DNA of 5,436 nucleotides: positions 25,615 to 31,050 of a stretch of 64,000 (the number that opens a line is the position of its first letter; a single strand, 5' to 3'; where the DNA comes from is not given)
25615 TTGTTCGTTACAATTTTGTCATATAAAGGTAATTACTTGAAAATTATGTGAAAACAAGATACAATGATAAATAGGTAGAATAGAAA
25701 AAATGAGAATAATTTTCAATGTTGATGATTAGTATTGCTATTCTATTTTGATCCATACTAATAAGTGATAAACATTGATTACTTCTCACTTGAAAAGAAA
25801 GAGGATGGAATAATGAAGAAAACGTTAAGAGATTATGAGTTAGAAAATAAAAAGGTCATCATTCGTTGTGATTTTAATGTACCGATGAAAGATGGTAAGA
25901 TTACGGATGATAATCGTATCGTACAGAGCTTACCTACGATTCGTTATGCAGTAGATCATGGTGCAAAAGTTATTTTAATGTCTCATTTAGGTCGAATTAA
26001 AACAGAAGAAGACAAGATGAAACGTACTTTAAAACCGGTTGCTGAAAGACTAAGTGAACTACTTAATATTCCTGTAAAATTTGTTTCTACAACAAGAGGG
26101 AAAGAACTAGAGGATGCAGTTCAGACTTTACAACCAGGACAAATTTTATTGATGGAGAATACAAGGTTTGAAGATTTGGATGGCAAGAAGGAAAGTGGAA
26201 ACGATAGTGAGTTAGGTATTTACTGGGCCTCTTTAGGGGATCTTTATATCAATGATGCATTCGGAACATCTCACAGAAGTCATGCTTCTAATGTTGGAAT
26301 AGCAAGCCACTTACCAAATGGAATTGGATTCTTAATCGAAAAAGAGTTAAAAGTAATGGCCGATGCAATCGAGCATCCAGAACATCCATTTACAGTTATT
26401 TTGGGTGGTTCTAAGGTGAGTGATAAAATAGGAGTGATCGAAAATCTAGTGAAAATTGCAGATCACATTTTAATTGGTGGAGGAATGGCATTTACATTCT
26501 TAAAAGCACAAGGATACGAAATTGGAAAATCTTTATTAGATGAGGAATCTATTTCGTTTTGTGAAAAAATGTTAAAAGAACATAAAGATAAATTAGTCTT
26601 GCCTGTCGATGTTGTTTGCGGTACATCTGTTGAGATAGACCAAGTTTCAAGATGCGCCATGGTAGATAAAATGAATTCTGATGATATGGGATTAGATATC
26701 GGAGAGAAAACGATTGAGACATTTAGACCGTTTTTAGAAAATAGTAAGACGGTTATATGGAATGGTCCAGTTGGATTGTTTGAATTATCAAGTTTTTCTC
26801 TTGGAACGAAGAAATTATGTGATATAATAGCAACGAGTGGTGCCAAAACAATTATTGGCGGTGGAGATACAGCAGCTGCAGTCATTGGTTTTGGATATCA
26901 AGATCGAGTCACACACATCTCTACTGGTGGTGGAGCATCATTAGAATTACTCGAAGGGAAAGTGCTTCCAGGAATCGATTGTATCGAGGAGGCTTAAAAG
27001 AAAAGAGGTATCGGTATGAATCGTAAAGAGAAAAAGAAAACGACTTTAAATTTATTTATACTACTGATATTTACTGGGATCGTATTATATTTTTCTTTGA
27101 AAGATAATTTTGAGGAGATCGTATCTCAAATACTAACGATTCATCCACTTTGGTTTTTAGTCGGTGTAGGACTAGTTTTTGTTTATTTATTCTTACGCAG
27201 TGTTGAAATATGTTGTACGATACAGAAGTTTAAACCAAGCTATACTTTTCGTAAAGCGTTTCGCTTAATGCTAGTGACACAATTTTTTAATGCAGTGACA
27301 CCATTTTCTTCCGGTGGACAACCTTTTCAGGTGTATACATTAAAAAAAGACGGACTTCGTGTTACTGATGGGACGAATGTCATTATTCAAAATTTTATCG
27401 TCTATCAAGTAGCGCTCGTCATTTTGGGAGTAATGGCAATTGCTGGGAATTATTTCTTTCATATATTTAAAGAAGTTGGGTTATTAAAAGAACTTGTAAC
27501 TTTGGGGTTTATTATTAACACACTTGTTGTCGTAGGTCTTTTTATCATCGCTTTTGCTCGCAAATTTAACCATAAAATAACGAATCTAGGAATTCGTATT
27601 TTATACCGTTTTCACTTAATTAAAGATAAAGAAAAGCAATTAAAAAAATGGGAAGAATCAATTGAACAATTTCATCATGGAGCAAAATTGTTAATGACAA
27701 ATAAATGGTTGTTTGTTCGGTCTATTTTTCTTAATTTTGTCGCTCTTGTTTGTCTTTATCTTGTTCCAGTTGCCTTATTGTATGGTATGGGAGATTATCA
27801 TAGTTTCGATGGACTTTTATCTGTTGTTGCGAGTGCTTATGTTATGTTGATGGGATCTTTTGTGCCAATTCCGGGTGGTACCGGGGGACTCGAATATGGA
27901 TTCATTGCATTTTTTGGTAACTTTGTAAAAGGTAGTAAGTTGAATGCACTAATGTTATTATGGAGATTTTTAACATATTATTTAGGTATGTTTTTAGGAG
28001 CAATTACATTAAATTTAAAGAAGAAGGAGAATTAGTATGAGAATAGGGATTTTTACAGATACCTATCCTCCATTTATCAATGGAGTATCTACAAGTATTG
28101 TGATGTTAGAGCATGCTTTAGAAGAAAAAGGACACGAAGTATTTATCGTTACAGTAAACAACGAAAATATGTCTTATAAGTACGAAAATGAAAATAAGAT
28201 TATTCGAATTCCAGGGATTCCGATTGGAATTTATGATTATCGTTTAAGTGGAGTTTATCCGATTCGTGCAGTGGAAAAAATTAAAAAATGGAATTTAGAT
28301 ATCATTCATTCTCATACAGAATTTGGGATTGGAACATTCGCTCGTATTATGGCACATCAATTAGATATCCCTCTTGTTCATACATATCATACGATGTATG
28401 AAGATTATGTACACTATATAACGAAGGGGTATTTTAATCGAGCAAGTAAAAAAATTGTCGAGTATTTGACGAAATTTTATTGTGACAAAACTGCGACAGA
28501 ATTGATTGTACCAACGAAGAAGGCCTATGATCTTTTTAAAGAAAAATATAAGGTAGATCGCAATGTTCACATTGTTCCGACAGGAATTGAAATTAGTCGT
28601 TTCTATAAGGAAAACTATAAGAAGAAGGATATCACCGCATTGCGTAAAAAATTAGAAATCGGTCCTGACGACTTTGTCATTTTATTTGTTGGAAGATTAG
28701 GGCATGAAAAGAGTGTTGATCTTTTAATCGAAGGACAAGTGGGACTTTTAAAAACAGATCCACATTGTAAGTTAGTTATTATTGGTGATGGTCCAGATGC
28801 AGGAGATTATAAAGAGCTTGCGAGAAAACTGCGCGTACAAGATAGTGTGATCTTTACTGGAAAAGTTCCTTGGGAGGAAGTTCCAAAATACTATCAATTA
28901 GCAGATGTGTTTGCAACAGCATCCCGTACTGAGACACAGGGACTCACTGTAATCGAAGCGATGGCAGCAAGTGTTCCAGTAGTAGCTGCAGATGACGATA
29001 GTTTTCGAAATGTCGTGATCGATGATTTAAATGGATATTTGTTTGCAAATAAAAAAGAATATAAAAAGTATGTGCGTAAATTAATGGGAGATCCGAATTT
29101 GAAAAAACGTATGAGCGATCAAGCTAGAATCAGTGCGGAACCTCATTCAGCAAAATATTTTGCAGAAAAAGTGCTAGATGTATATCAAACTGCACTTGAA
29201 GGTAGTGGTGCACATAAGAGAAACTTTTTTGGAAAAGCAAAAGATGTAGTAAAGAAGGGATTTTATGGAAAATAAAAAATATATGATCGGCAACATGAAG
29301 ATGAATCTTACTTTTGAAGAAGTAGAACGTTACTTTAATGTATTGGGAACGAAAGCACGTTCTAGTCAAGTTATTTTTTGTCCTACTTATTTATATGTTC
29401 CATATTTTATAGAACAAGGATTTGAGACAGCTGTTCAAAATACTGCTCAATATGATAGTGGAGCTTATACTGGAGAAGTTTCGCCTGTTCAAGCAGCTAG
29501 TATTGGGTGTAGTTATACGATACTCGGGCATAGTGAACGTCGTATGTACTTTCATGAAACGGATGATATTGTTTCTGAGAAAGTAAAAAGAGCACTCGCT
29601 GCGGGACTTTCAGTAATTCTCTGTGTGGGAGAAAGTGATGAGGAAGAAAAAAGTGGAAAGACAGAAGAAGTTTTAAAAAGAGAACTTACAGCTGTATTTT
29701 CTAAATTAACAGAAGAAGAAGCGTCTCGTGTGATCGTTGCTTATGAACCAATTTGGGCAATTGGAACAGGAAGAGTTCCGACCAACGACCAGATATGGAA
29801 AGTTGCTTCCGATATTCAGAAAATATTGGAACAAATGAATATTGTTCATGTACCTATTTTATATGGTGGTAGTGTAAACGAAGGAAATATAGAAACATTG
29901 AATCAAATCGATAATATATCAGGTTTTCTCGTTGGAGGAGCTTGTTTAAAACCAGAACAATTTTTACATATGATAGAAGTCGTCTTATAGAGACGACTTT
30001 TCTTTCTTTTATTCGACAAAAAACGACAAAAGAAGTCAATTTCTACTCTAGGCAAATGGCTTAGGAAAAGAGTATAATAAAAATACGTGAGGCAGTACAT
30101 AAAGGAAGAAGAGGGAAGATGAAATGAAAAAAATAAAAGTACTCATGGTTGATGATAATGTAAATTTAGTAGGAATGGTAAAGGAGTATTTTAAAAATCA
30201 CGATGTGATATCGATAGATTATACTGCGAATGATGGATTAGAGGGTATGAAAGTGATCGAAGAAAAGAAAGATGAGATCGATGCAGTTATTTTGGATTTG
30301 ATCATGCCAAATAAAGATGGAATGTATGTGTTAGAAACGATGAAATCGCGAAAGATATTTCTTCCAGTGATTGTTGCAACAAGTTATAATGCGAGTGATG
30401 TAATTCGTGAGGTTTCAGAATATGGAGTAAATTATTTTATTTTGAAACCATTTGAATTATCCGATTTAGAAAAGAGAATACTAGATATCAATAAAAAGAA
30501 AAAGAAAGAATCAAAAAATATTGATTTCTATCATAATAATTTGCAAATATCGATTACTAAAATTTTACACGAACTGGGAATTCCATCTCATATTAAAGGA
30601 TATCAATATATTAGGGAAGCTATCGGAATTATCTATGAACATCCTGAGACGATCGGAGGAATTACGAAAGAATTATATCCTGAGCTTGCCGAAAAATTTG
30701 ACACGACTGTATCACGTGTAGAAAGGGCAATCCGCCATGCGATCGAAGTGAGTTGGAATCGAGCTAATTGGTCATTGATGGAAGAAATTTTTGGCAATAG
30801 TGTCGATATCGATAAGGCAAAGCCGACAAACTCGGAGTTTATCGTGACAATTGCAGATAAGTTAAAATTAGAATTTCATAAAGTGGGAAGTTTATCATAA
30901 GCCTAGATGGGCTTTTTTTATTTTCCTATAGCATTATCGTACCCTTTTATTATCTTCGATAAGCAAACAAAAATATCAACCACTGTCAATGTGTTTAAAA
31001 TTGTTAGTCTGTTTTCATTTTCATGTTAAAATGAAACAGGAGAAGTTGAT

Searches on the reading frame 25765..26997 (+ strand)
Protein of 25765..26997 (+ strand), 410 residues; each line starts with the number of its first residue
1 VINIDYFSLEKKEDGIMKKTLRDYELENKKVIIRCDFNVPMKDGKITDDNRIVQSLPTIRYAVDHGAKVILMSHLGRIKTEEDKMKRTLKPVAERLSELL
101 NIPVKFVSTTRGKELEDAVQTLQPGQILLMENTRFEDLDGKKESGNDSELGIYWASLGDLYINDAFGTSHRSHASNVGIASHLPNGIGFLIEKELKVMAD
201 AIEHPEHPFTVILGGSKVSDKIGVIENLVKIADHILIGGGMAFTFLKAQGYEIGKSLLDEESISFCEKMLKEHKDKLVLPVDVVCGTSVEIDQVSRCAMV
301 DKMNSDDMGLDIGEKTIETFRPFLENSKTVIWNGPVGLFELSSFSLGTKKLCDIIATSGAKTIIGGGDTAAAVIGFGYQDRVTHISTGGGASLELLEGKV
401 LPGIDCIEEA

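Call 59: search_protein_families(library=pfam, proteins=[window:25765-26997:+], max_evalue=0.0001)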
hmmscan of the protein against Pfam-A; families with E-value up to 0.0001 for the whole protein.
window:25765-26997:+ (410 aa): 1 family
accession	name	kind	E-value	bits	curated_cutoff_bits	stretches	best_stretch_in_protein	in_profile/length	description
PF00162.24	PGK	-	1.2e-148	495.6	27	1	21-399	1-379/379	Phosphoglycerate kinase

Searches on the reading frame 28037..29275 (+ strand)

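Call 59: search_protein_families(library=pfam, proteins=[window:28037-29275:+], max_evalue=0.0001)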
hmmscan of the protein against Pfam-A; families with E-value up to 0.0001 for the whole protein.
window:28037-29275:+ (412 aa): 7 families
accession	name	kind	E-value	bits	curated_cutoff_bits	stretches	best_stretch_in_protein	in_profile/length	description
PF00534.26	Glycos_transf_1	-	1.1e-42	145.9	26.4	1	199-364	2-170/172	Glycosyl transferases group 1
PF13692.12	Glyco_trans_1_4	-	1.4e-30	106.8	27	1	213-351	2-141/142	Glycosyl transferases group 1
PF13439.12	Glyco_transf_4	-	4.8e-30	105.3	28.5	1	14-188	1-170/170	Glycosyltransferase Family 4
PF13579.12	Glyco_trans_4_4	-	4.2e-14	53.6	29.7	1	15-183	1-158/158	Glycosyl transferase 4-like domain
PF20706.3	GT4-conflict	-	4.6e-06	26.3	26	1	84-318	79-311/385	Family 4 Glycosyltransferase in conflict systems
PF13477.12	Glyco_trans_4_2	-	9.2e-06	26.3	23.4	1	26-120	18-111/139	Glycosyl transferase 4-like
PF13524.12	Glyco_trans_1_2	-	8.9e-05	22.9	25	0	239-379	10-142/144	Glycosyl transferase-like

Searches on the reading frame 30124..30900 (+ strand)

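Call 5: search_protein_families(library=pfam, proteins=[window:30124-30900:+], max_evalue=1)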
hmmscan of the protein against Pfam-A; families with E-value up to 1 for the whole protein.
window:30124-30900:+ (258 aa): 6 families
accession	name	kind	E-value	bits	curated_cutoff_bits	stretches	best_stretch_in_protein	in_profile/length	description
PF08769.17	Spo0A_C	-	4.7e-40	136.3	25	1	144-247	1-104/104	Sporulation initiation factor Spo0A C terminal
PF00072.30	Response_reg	-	1.5e-20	73.8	30.2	1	6-119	1-110/111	Response regulator receiver domain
PF06015.17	Chordopox_A30L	-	0.0027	17.9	25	1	112-136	36-59/71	Chordopoxvirus A30L protein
PF21714.3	KaiA_N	-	0.0038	17.8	27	1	40-137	35-95/125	Circadian clock protein KaiA, N-terminal domain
PF09840.14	DUF2067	-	0.014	15.4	24.9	0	196-233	13-50/187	Uncharacterized protein conserved in archaea (DUF2067)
PF11004.14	Kdo_hydroxy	-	0.22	11.2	25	1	90-191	5-94/275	3-deoxy-D-manno-oct-2-ulosonic acid (Kdo) hydroxylase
